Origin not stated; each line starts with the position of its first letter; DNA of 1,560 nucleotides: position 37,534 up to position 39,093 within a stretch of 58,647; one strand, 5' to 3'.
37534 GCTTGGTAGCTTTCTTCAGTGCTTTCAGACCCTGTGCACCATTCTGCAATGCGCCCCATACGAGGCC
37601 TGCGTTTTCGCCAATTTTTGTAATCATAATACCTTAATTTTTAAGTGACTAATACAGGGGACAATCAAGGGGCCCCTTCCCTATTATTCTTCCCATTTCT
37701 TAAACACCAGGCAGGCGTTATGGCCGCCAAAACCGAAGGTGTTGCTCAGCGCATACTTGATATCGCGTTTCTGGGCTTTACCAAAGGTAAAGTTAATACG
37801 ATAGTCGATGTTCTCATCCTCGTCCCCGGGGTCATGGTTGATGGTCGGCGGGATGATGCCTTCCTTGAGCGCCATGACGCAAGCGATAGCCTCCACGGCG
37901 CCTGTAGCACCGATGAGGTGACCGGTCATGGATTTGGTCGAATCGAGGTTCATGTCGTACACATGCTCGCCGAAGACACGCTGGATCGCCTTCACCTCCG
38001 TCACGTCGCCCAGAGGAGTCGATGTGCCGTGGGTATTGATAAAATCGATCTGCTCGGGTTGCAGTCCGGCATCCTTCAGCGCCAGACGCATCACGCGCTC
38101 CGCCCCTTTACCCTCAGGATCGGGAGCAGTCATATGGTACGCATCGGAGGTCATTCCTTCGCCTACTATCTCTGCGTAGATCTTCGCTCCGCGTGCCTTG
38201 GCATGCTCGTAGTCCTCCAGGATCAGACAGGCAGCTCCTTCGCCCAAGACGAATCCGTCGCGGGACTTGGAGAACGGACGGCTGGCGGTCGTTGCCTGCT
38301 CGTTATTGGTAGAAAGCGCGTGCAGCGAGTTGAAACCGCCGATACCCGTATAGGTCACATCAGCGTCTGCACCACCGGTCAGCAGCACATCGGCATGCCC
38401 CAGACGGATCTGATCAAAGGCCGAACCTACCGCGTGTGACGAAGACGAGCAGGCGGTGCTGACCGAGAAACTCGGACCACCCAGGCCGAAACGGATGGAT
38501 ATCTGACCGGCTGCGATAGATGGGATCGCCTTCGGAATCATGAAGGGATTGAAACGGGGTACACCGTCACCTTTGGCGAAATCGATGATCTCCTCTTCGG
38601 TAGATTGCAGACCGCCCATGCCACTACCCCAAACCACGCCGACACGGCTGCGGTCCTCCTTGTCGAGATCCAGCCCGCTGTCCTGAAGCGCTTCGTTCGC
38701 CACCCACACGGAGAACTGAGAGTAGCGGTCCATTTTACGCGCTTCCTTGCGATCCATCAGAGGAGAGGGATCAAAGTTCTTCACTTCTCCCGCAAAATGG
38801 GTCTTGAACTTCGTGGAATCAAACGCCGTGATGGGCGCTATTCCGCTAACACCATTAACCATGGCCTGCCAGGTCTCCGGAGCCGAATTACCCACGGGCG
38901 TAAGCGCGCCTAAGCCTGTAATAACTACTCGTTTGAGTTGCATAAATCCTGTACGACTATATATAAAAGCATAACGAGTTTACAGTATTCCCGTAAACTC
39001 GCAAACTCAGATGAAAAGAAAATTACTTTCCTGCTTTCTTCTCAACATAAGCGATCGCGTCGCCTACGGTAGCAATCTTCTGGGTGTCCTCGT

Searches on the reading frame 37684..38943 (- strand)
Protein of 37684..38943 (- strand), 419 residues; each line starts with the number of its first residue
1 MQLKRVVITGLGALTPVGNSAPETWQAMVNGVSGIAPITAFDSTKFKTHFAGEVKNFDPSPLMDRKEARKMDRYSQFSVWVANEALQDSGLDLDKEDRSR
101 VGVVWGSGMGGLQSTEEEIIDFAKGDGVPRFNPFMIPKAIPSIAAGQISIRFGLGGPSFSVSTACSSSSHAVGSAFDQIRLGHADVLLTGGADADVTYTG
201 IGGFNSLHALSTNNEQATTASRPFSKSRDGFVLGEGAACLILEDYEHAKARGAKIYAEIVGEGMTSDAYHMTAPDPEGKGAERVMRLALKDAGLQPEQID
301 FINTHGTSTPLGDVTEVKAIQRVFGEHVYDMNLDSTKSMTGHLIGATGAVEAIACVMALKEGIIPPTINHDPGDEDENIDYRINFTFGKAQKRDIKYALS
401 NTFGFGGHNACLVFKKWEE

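Call 47: search_protein_families(library=ncbifam, max_evalue=0.00001, proteins=[window:37684-38943:-])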
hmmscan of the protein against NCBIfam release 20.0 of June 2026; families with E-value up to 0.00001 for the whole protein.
window:37684-38943:- (419 aa): 27 families (the best 25 are shown)
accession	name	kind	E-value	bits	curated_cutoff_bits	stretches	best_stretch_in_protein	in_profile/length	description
TIGR03150.1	fabF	equivalog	4.1e-178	592.2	493.75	1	4-415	1-407/407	beta-ketoacyl-ACP synthase II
NF005589.0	PRK07314.1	subfamily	5.7e-173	575.4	387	1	1-417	1-412/413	beta-ketoacyl-ACP synthase II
NF004970.0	PRK06333.1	subfamily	7e-146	486.4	525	1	1-418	1-423/424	beta-ketoacyl-ACP synthase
NF006434.0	PRK08722.1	equivalog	4.1e-137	457.4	759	1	1-416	1-413/414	beta-ketoacyl-ACP synthase II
NF006274.0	PRK08439.1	equivalog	8.3e-132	439.8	621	1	3-416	1-405/406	beta-ketoacyl-ACP synthase II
NF005935.0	PRK07967.1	equivalog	4.1e-105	351.9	630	1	3-418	1-405/406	beta-ketoacyl-ACP synthase I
NF006587.0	PRK09116.1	equivalog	5e-99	331.8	470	1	4-418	2-408/408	beta-ketoacyl-ACP synthase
NF005916.1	PRK07910.1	equivalog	8.9e-95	318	560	1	3-416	11-417/418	KasA/KasB family beta-ketoacyl-ACP synthase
NF005076.0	PRK06501.1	equivalog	6.6e-92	308.6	629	2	144-415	154-421/425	beta-ketoacyl-ACP synthase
NF006618.0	PRK09185.1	subfamily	4.8e-83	279.4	407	1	4-416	3-392/394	beta-ketoacyl-ACP synthase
NF005490.0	PRK07103.1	equivalog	4.4e-81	273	445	1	2-416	2-412/414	polyketide beta-ketoacyl:acyl carrier protein synthase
NF058662.1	cispenta_AmcF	equivalog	6.9e-73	245.8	325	2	147-415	111-368/369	cispentacin biosynthesis acyltransferase subunit AmcF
NF004618.0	PRK05952.1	equivalog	3.4e-70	236.9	455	1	5-417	3-383/384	beta-ketoacyl-ACP synthase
NF045894.1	PKS_plus_SDR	equivalog_domain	4.9e-52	176.9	1740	1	47-373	62-379/1515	type I polyketide synthase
NF040607.1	mycolic_Pks13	equivalog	2.5e-47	161.1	2100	1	6-416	103-525/1680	polyketide synthase Pks13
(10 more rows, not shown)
